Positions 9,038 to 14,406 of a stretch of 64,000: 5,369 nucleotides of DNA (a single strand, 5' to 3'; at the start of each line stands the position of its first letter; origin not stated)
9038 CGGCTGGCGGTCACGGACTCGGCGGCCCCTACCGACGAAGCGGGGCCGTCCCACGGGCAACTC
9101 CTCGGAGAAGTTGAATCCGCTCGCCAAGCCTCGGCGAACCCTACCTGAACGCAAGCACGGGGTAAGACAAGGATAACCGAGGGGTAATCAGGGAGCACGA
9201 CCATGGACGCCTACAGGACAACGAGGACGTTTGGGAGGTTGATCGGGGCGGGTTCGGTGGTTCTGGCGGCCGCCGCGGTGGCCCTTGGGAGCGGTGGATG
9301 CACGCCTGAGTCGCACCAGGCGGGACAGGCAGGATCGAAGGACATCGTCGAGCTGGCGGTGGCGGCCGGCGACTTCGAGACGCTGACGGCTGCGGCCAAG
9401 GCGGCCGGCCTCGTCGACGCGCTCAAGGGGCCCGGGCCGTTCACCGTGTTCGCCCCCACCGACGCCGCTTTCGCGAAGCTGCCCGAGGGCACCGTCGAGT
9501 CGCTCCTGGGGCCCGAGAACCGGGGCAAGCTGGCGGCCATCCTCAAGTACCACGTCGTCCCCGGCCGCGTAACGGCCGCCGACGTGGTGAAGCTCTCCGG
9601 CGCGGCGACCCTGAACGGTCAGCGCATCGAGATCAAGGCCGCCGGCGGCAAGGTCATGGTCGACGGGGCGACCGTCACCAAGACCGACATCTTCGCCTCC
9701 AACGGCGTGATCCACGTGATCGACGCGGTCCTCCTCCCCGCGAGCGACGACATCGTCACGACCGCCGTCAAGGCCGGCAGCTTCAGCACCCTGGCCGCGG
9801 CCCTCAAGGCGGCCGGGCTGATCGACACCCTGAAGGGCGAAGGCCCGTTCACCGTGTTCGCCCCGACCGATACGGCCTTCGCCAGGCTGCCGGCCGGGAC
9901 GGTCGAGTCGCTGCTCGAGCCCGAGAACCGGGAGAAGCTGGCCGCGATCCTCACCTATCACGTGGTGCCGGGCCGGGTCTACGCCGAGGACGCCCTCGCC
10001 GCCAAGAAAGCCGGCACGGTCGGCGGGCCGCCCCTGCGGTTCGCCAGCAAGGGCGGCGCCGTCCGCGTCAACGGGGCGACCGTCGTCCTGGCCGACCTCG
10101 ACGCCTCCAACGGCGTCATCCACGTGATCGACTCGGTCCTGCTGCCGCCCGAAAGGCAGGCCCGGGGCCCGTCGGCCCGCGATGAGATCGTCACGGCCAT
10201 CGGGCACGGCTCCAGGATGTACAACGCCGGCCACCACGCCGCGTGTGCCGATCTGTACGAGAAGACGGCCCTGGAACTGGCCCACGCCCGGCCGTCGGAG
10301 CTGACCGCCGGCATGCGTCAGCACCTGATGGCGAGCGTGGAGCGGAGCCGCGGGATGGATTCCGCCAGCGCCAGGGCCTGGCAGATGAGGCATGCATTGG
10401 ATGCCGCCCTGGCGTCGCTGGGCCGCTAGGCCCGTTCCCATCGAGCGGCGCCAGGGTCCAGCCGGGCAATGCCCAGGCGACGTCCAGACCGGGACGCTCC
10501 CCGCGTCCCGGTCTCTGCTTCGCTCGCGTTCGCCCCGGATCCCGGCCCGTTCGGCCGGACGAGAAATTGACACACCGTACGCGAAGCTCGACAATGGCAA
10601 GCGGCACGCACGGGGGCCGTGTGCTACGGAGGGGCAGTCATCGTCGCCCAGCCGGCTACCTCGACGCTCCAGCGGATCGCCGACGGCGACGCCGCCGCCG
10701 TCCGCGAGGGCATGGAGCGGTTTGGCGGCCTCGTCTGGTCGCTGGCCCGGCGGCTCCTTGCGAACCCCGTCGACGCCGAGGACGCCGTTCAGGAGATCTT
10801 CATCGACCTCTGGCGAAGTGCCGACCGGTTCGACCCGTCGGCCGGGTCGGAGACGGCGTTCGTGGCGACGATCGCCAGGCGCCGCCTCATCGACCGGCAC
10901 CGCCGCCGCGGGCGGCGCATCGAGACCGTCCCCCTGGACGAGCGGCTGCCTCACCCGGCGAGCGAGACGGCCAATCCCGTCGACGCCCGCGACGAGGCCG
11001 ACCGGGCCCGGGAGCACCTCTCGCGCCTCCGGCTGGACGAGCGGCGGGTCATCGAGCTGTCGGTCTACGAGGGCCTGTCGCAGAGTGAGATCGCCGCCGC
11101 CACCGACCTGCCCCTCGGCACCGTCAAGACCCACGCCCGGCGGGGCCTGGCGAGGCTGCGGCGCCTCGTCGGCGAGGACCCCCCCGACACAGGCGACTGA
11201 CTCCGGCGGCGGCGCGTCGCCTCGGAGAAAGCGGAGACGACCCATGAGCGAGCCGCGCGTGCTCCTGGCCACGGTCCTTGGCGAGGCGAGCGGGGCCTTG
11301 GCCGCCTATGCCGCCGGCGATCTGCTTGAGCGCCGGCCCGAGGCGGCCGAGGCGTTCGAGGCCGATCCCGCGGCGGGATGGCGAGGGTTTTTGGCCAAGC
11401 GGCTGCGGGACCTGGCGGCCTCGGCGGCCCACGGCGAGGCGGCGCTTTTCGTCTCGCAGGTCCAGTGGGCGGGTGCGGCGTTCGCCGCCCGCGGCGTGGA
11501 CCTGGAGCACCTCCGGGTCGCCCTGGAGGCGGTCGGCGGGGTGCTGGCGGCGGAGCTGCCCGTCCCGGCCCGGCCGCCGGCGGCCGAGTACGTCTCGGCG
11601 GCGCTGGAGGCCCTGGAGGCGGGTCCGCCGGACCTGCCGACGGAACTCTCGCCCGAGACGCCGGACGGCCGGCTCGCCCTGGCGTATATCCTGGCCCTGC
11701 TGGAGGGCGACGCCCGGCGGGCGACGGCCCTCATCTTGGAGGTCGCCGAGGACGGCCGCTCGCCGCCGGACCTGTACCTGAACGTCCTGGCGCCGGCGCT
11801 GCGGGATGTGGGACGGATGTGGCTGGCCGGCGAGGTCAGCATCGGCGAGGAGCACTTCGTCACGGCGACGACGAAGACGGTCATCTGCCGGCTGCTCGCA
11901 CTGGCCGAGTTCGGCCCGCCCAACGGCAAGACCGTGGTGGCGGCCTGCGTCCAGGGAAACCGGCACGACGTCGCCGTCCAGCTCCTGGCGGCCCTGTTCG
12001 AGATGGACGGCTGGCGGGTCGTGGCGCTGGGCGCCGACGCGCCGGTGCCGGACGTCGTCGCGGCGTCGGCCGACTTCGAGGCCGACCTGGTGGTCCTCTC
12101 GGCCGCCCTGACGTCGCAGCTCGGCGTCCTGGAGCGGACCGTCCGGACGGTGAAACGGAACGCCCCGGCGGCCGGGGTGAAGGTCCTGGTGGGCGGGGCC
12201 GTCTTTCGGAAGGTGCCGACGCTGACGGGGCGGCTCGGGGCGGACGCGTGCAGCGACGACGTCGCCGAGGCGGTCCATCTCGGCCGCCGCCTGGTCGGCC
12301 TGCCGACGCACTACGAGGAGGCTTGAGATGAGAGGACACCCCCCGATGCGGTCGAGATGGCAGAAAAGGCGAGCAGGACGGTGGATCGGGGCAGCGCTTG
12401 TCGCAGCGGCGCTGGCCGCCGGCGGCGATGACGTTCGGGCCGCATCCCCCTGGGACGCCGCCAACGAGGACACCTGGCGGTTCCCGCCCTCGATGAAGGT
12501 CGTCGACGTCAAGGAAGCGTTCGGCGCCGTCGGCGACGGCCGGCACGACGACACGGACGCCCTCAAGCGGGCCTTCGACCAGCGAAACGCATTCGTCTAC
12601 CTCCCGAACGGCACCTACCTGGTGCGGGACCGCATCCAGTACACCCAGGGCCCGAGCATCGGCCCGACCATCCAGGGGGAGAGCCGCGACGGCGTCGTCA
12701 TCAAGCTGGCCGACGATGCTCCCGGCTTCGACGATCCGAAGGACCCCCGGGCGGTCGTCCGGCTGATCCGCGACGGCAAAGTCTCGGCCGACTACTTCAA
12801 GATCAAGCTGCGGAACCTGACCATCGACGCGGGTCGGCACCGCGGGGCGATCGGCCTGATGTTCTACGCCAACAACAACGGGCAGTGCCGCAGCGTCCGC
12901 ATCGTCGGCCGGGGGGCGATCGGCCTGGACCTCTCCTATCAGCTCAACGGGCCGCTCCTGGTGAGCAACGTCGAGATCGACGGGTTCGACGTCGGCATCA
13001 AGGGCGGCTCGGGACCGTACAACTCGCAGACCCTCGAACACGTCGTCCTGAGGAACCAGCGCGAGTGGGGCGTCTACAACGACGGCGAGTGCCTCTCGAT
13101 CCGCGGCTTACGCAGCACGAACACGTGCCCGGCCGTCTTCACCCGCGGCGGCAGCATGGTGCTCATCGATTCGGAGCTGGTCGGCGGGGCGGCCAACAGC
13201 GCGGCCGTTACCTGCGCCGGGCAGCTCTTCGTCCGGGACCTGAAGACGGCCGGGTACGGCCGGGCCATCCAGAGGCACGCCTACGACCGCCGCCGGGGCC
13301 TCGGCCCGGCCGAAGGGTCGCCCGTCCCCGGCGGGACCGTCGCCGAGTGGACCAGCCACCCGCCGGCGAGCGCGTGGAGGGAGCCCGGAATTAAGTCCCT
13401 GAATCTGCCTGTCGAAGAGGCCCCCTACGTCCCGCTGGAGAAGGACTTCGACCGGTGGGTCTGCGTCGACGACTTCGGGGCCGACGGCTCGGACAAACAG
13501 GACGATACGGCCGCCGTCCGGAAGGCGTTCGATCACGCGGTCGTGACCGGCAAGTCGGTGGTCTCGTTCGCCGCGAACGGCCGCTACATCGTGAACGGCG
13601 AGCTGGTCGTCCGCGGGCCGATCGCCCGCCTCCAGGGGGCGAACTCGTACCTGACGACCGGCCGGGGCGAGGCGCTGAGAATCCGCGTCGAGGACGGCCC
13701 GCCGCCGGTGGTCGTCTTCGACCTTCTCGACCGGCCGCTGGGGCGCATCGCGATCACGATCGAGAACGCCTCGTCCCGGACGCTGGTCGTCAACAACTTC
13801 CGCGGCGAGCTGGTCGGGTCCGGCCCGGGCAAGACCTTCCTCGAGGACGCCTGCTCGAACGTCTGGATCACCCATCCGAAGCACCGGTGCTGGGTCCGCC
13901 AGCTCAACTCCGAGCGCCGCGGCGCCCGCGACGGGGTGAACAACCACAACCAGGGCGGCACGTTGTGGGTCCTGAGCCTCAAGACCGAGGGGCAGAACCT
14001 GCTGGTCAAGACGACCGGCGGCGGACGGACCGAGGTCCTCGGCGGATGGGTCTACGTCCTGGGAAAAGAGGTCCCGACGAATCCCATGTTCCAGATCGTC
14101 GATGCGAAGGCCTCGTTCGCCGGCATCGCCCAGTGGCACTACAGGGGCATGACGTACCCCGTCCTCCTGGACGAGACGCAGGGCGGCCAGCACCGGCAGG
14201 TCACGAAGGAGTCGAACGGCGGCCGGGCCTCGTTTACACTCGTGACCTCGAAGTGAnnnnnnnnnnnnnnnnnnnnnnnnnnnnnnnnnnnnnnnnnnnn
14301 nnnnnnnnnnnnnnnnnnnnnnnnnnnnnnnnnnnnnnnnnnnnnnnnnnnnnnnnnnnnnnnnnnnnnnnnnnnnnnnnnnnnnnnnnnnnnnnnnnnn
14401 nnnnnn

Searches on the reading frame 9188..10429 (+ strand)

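Call 50: search_protein_families(library=pfam, proteins=[window:9188-10429:+], max_evalue=0.001)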
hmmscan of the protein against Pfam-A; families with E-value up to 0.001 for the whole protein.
window:9188-10429:+ (413 aa): 1 family
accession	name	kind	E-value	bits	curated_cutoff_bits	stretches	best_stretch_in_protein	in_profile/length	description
PF02469.27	Fasciclin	-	9.5e-80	265.3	22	2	62-184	2-123/123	Fasciclin domain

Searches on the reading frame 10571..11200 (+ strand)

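Call 50: search_protein_families(library=pfam, proteins=[window:10571-11200:+], max_evalue=0.001)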
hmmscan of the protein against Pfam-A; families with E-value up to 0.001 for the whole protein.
window:10571-11200:+ (209 aa): 4 families
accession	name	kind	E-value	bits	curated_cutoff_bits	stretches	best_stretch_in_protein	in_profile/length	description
PF04542.20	Sigma70_r2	-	3.3e-21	75.3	24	1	49-116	3-71/71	Sigma-70 region 2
PF08281.18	Sigma70_r4_2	-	2.7e-12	46.6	25.7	1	149-196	7-54/54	Sigma-70, region 4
PF04545.22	Sigma70_r4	-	1.6e-10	40.8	24.1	1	150-197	2-49/50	Sigma-70, region 4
PF07638.17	Sigma70_ECF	-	3.6e-07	30.7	21.1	1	30-187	5-170/185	ECF sigma factor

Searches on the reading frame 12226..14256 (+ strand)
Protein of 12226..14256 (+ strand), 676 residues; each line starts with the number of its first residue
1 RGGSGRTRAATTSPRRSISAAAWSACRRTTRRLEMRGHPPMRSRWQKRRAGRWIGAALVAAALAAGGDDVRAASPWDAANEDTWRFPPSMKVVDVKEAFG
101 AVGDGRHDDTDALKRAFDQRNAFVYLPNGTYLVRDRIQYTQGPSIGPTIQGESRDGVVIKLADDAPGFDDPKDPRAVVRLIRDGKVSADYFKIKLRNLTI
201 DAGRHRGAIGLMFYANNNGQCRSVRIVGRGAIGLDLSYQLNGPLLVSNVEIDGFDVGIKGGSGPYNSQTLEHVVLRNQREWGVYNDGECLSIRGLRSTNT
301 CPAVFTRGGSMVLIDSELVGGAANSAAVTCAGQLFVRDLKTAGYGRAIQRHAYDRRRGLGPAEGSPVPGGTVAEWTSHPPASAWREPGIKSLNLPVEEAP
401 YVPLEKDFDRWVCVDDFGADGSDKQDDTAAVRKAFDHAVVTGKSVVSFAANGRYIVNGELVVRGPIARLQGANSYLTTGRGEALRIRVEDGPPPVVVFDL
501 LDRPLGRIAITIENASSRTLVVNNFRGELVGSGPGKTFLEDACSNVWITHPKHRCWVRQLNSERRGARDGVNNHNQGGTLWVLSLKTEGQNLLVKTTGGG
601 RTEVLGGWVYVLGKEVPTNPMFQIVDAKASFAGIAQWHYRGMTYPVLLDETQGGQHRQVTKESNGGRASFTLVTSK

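Call 50: search_protein_families(library=pfam, proteins=[window:12226-14256:+], max_evalue=0.001)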
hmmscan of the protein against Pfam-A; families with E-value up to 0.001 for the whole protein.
window:12226-14256:+ (676 aa): 1 family
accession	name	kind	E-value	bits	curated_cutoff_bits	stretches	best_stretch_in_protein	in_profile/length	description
PF12708.12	Pect-lyase_RHGA_epim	-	3.6e-19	69.9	27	2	97-265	5-173/213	Rhamnogalacturonase A/epimerase, pectate lyase-like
